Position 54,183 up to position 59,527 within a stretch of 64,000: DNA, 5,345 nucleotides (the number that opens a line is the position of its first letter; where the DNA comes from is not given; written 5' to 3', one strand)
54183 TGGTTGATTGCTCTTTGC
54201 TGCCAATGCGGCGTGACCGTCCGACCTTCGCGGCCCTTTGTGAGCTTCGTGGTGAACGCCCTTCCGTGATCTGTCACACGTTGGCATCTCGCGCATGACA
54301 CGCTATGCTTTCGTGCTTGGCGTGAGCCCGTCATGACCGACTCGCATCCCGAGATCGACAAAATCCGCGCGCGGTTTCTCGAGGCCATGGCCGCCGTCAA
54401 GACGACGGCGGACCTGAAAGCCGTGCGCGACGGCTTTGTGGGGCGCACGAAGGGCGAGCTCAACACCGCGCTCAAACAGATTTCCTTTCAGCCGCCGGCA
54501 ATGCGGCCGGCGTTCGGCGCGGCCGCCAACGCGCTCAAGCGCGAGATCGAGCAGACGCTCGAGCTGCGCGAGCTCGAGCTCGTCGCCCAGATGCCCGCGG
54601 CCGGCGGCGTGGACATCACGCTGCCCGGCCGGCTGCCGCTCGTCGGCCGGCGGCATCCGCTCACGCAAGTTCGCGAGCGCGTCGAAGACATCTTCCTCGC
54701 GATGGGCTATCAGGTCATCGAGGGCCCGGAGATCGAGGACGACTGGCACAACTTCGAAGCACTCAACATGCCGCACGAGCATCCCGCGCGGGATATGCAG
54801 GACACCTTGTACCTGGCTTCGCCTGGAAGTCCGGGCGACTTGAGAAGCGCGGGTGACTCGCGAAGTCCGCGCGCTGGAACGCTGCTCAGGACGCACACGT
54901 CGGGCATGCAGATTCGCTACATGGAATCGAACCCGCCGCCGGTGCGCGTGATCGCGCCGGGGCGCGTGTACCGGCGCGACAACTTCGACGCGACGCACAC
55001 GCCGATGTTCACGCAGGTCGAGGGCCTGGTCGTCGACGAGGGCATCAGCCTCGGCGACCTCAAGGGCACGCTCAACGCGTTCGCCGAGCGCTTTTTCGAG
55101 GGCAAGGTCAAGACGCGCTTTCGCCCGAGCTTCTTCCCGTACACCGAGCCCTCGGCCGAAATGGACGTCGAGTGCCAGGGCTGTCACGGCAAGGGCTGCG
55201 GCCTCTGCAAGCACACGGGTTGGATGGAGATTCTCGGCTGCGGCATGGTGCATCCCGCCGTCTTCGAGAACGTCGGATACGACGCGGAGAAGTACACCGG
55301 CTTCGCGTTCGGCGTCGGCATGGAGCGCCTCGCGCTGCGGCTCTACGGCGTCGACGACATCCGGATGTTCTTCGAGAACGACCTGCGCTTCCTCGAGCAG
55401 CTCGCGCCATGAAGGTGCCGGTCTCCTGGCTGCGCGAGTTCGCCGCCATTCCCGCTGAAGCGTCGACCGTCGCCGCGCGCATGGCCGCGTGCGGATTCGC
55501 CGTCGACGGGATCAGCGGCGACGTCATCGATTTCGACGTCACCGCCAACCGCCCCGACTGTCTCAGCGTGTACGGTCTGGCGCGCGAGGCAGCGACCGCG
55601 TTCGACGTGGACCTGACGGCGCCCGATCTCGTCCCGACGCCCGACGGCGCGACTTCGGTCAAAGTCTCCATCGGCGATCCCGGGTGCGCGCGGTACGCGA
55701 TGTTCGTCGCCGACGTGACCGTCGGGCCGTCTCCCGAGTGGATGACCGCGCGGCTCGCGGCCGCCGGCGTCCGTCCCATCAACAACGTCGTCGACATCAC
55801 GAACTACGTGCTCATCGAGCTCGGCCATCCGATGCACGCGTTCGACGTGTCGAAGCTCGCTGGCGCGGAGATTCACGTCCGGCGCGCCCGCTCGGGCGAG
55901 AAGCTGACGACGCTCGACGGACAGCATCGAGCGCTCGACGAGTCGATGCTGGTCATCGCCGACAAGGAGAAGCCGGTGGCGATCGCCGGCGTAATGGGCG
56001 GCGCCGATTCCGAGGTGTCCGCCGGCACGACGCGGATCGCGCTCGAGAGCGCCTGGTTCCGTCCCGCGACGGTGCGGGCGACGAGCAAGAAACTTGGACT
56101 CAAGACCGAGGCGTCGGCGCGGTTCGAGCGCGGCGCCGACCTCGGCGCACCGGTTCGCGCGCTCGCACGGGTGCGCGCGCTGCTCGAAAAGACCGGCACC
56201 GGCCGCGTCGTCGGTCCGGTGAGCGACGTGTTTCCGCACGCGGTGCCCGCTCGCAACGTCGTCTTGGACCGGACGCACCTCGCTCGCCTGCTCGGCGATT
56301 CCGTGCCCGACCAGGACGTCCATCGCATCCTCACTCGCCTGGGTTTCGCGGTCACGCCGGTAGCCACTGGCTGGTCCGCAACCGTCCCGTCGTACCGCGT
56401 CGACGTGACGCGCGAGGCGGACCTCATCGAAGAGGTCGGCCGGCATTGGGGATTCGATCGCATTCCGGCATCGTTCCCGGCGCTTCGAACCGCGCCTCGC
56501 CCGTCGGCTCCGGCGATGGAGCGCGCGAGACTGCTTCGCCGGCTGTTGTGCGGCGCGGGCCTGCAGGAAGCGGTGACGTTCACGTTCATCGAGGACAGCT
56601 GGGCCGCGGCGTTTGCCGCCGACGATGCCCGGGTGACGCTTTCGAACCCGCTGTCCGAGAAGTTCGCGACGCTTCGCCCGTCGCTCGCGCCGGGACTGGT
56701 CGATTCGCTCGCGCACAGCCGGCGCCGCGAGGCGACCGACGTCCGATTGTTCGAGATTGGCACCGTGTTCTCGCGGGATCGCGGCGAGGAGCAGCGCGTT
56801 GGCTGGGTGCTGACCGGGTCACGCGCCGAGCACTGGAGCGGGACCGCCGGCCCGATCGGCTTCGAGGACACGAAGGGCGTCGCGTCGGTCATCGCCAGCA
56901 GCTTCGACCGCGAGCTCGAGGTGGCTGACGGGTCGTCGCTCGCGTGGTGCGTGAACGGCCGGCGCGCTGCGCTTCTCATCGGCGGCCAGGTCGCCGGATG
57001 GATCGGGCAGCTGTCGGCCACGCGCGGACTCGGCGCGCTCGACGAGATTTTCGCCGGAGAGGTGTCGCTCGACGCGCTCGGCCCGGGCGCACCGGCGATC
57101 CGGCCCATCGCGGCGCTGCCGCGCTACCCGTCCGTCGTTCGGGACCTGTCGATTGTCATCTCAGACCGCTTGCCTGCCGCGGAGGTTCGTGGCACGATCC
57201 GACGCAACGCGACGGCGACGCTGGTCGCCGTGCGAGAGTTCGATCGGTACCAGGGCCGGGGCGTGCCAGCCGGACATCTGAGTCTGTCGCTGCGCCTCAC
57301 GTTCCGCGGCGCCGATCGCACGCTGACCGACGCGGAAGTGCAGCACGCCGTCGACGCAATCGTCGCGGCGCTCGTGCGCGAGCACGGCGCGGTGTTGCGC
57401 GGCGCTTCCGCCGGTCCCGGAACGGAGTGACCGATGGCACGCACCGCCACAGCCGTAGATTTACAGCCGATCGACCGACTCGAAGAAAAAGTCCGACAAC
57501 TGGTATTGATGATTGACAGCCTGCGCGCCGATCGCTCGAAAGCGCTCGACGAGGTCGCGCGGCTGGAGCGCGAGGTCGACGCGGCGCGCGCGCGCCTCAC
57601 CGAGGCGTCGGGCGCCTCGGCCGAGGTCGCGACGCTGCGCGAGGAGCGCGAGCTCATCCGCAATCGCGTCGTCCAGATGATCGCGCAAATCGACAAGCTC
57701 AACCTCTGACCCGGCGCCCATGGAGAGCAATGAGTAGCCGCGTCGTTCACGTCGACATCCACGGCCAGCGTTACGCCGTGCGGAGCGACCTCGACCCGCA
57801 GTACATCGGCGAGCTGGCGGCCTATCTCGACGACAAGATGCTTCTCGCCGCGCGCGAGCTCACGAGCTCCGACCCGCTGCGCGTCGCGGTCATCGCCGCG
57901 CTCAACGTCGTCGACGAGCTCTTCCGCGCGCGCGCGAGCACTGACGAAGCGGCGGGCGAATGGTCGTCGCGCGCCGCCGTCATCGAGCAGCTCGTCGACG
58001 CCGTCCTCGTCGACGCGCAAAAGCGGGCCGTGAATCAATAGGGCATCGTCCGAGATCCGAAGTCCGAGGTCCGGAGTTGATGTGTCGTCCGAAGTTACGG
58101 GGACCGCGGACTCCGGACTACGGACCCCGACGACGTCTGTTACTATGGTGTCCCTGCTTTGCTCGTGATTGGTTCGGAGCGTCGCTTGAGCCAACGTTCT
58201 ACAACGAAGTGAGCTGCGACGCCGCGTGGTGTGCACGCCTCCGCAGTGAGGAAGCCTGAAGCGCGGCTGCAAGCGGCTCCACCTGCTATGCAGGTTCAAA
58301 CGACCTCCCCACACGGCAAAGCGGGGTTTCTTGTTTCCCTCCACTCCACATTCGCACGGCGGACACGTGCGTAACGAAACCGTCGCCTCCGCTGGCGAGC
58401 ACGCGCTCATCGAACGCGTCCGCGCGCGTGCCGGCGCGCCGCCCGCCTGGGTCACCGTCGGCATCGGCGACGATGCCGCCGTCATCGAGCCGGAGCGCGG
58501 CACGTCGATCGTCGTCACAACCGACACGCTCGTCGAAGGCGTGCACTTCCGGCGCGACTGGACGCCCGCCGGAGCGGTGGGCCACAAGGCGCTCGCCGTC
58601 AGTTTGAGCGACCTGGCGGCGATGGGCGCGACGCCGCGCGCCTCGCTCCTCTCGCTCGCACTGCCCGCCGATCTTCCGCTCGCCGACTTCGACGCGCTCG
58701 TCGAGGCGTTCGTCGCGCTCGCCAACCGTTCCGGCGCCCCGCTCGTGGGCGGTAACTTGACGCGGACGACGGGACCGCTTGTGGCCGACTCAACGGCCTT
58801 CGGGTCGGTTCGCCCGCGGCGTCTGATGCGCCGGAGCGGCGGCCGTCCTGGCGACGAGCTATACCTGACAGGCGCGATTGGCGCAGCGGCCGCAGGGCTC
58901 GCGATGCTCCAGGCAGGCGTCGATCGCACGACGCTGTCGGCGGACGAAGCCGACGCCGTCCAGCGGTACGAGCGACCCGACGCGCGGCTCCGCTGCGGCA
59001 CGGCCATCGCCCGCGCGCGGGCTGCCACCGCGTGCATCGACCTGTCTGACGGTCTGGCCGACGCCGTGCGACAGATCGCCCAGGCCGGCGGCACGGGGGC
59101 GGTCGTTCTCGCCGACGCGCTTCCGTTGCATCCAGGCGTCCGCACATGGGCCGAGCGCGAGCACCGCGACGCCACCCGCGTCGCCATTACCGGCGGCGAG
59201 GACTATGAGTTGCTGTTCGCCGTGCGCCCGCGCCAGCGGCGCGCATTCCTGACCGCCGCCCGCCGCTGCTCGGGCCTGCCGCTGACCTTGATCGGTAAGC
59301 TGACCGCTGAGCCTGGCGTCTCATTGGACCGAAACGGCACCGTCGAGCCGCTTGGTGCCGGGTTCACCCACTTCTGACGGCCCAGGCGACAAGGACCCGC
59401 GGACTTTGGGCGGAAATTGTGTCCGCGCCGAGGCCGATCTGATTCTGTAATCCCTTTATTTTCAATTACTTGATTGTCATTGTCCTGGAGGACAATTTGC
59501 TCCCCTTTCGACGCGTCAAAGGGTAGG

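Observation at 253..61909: Gene-boundary hairpin / tandem 'word-repeat' elements at 12 or more loci, with several shared sequence families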

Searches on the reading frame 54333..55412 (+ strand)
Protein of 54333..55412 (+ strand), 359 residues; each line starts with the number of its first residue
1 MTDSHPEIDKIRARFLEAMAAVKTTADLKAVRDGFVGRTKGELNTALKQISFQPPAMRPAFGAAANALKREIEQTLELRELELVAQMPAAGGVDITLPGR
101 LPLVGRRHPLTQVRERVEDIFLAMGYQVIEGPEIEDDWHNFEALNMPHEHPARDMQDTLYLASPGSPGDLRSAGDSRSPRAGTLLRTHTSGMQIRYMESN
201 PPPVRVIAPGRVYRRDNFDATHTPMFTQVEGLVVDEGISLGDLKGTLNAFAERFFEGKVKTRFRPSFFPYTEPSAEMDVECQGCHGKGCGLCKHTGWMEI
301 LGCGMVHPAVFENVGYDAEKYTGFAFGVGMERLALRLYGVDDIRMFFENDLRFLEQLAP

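Call 6: find_encoding_contigs(protein=window:54333-55412:+, flank=10000, max_places=6)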
Protein window:54333-55412:+ (359 aa): no gene with exactly this product is on record in the collection.

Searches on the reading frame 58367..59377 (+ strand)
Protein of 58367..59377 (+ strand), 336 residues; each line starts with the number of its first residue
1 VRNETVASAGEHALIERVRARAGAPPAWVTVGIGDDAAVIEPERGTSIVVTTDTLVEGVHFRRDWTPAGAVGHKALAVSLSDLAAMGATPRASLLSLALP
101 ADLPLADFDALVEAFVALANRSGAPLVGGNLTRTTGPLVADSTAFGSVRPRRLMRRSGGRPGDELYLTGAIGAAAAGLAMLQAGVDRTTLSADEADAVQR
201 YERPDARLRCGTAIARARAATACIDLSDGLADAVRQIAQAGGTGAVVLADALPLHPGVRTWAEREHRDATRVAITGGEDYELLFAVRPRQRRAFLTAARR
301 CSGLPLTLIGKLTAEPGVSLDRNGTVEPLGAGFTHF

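Call 81: search_protein_families(library=pfam, proteins=[window:58367-59377:+], max_evalue=0.00001)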
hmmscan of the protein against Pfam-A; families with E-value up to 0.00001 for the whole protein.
window:58367-59377:+ (336 aa): 2 families
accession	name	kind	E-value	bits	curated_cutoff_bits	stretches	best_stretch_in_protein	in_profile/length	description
PF00586.29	AIRS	-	5.1e-26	91.7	24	1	34-148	1-112/112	AIR synthase related protein, N-terminal domain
PF02769.27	AIRS_C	-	3.8e-13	50.3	23.1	1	160-320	1-153/156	AIR synthase related protein, C-terminal domain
